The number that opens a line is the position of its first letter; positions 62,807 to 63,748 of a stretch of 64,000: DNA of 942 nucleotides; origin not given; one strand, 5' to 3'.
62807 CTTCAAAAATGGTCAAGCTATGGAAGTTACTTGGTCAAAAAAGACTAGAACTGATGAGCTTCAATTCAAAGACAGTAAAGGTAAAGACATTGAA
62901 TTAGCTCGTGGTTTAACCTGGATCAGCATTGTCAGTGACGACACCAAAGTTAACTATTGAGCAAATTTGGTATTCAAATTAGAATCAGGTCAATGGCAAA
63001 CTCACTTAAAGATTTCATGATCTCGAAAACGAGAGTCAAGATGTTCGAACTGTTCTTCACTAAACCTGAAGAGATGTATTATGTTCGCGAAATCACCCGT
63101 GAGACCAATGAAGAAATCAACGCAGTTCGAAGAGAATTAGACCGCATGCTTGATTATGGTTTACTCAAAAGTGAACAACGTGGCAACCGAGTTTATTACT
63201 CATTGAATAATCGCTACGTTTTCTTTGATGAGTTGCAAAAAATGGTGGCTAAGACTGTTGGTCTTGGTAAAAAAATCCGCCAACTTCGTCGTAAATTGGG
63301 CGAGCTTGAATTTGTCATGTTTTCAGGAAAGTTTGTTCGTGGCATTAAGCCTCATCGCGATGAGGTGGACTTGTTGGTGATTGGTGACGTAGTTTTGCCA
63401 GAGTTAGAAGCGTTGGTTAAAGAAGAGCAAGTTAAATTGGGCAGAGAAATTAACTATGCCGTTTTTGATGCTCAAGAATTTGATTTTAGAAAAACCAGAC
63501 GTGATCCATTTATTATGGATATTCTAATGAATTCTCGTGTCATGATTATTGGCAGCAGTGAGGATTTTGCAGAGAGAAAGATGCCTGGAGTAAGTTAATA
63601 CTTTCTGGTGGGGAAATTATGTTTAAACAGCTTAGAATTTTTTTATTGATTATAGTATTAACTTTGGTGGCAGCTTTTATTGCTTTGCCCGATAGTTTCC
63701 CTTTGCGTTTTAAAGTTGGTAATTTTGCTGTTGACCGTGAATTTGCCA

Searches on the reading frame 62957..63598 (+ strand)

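Call 38: search_protein_families(library=pfam, proteins=[window:62957-63598:+], max_evalue=0.00001)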
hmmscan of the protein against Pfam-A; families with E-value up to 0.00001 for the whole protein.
window:62957-63598:+ (213 aa): 0 families

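Call 56: search_protein_families(library=pfam, proteins=[window:62957-63598:+], max_evalue=0.0001)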
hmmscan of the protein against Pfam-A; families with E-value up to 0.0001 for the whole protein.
window:62957-63598:+ (213 aa): 1 family
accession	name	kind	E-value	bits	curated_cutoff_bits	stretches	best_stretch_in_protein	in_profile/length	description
PF24033.1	DUF7342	-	5e-05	23.8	31.6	1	43-99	20-76/150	Family of unknown function (DUF7342)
